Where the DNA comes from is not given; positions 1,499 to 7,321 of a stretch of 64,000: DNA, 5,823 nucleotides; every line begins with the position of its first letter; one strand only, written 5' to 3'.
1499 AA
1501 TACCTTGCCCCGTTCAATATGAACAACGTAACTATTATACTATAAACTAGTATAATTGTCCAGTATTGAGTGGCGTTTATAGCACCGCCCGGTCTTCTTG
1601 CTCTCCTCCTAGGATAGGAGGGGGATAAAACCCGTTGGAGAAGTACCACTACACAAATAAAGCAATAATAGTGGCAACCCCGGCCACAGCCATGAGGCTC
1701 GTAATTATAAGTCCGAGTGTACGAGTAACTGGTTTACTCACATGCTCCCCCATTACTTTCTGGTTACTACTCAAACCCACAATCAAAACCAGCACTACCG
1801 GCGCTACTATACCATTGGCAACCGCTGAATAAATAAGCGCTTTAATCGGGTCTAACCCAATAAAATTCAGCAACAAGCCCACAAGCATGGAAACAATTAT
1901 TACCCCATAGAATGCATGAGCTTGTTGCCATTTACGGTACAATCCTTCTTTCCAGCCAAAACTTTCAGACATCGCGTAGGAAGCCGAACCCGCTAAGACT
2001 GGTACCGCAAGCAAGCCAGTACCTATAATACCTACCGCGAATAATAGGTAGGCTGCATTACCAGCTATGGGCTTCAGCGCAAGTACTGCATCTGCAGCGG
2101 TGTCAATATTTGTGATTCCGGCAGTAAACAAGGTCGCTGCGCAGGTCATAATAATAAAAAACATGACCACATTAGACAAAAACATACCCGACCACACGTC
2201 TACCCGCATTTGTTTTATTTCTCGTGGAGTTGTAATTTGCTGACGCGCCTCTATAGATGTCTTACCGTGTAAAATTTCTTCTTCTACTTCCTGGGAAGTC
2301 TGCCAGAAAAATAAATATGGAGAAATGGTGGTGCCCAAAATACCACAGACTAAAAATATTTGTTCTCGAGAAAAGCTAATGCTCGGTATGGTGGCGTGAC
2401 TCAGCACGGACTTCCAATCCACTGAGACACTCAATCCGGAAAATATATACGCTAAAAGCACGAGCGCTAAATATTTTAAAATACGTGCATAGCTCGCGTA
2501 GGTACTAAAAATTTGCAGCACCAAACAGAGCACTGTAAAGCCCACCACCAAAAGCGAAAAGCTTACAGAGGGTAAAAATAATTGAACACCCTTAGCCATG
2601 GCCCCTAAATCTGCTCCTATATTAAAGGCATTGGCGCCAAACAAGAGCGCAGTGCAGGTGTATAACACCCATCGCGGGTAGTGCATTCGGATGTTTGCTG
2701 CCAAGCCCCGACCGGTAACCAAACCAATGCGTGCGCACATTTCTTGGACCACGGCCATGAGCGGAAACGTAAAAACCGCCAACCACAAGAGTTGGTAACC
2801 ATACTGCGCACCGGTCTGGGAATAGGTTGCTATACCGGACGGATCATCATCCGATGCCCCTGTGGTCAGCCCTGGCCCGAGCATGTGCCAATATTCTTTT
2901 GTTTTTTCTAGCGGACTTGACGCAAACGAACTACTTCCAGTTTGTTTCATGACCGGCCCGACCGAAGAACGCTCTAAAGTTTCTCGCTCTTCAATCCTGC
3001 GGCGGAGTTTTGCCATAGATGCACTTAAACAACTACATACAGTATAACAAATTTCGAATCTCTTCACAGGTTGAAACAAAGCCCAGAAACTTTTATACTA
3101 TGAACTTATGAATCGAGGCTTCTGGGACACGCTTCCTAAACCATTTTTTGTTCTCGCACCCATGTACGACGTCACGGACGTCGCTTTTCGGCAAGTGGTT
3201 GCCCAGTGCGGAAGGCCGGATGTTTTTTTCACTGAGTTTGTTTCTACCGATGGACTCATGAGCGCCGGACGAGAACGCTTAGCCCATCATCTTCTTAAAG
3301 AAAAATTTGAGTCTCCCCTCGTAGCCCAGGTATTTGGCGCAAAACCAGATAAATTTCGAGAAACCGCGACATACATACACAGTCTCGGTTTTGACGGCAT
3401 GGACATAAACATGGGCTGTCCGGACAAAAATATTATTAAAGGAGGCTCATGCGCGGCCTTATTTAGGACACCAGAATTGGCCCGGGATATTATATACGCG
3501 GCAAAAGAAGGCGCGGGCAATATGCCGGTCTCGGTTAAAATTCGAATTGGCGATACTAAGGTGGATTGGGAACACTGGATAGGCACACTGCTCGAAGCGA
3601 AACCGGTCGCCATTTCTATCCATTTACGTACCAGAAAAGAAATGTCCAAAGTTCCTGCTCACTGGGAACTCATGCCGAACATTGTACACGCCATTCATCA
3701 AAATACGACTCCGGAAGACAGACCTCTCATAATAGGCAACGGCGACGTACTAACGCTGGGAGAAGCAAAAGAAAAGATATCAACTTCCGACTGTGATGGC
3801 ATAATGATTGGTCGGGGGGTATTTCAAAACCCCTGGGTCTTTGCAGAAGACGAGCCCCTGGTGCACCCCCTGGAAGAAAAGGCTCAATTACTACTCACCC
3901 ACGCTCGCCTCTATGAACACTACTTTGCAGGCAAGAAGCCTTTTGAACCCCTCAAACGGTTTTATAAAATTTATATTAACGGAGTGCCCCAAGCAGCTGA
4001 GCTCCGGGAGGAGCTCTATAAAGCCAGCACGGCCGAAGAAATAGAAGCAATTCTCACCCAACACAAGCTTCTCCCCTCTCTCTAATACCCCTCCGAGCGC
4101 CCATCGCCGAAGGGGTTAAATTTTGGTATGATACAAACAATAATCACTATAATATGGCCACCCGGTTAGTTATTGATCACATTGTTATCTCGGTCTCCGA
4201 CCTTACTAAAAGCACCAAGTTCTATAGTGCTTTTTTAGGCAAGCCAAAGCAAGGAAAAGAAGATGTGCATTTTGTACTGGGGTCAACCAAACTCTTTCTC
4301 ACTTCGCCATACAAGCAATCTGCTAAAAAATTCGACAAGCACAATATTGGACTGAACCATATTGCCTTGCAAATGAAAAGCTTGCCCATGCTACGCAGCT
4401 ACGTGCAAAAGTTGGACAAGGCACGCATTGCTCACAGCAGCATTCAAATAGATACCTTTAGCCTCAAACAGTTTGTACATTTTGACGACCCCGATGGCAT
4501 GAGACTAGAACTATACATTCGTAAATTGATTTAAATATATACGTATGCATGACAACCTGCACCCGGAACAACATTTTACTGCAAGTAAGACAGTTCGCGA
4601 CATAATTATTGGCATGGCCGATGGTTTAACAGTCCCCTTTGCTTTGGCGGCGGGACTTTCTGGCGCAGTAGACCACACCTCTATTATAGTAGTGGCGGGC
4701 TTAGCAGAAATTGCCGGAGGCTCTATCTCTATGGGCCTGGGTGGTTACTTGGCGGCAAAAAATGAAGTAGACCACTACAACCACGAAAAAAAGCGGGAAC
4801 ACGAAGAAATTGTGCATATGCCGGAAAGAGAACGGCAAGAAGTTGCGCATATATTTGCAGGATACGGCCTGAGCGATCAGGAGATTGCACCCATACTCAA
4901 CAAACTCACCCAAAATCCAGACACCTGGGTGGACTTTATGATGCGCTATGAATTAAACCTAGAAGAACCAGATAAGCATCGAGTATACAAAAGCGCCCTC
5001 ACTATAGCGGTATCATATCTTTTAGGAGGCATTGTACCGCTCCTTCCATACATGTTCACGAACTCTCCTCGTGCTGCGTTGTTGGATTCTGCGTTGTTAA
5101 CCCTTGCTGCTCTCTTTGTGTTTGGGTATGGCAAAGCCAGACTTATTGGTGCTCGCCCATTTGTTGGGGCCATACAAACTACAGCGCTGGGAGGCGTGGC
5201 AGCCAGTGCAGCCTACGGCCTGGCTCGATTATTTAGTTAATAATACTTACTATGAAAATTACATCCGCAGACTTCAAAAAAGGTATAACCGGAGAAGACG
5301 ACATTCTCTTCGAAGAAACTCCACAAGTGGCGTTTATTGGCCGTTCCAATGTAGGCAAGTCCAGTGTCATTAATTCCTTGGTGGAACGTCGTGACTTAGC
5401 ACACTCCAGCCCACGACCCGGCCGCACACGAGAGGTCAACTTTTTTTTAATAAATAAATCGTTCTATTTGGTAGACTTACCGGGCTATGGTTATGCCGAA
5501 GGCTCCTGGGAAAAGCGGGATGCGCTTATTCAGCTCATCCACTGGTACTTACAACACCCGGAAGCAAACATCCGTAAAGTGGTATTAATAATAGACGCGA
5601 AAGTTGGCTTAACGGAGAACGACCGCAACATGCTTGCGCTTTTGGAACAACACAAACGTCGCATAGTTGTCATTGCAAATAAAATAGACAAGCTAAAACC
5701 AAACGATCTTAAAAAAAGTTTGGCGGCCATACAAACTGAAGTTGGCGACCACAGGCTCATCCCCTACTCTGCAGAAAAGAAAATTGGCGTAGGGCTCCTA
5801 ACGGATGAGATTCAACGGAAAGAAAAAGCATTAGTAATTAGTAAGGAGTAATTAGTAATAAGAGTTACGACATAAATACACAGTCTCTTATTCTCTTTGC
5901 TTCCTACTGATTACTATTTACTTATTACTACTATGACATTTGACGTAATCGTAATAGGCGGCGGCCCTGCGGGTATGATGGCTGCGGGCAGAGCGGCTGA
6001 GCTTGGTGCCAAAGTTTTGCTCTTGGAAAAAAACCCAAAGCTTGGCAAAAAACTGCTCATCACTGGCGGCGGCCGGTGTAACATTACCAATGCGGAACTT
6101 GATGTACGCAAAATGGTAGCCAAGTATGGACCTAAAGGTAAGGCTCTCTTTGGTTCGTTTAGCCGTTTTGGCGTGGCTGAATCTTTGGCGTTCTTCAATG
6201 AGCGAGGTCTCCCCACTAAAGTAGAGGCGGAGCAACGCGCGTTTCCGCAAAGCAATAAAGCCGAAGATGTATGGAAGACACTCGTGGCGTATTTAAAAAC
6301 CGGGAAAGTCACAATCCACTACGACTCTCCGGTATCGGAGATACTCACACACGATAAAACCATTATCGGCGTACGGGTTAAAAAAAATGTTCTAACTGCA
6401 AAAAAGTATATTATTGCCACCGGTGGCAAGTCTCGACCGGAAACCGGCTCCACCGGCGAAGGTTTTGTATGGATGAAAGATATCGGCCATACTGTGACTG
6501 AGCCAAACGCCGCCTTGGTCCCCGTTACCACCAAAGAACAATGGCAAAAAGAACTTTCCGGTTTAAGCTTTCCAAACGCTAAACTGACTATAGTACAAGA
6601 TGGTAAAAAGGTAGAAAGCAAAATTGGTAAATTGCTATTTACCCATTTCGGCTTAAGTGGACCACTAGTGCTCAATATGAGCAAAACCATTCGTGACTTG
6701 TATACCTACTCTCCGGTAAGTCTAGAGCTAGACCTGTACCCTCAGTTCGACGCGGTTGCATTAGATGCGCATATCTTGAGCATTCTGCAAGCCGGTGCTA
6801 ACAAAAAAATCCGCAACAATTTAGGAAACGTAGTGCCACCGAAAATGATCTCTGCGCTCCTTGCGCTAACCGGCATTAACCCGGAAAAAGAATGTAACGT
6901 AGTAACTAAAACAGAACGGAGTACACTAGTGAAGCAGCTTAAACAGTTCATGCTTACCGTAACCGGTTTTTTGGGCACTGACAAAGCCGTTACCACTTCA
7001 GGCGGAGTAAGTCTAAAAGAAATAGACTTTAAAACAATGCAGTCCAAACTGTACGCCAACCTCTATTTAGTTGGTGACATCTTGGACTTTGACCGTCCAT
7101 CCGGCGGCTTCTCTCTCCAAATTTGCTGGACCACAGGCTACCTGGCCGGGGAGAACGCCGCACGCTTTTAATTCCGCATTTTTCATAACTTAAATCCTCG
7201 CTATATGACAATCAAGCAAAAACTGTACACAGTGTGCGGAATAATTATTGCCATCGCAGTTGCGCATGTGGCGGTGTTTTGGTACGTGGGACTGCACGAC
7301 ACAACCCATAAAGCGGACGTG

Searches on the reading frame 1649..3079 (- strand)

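Call 94: search_protein_families(library=ncbifam, proteins=[window:1649-3079:-], max_evalue=1e-10)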
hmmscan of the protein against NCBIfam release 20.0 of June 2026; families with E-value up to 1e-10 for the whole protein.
window:1649-3079:- (476 aa): 3 families
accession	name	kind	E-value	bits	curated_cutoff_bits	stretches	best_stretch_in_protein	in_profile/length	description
NF001923.0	PRK00701.1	subfamily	3.6e-41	141.3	430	1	45-474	15-435/439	Mn(2+) uptake NRAMP transporter MntH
TIGR01197.1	nramp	subfamily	3.2e-19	69.5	272.5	1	62-443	2-390/390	metal ion transporter, metal ion (Mn2+/Fe2+) transporter (Nramp) family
NF037982.1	Nramp_1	equivalog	1.7e-14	53.8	50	1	68-438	1-401/404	Nramp family divalent metal transporter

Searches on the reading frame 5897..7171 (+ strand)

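Call 94: search_protein_families(library=ncbifam, proteins=[window:5897-7171:+], max_evalue=1e-10)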
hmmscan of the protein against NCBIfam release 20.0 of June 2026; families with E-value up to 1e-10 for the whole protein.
window:5897-7171:+ (424 aa): 4 families
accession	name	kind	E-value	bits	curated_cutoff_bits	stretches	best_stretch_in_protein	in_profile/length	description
TIGR00275.1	TIGR00275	subfamily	1.8e-129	432.1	183.8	1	17-418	1-400/401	aminoacetone oxidase family FAD-binding enzyme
TIGR03862.1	flavo_PP4765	subfamily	9.9e-32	110.2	242.65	1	38-424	2-374/376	TIGR03862 family flavoprotein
NF006130.0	PRK08274.1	equivalog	1.9e-13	50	369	0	13-48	4-39/467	FAD-dependent tricarballylate dehydrogenase TcuA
TIGR01350.1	lipoamide_DH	equivalog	9.8e-11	41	408.8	0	15-50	2-36/461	dihydrolipoyl dehydrogenase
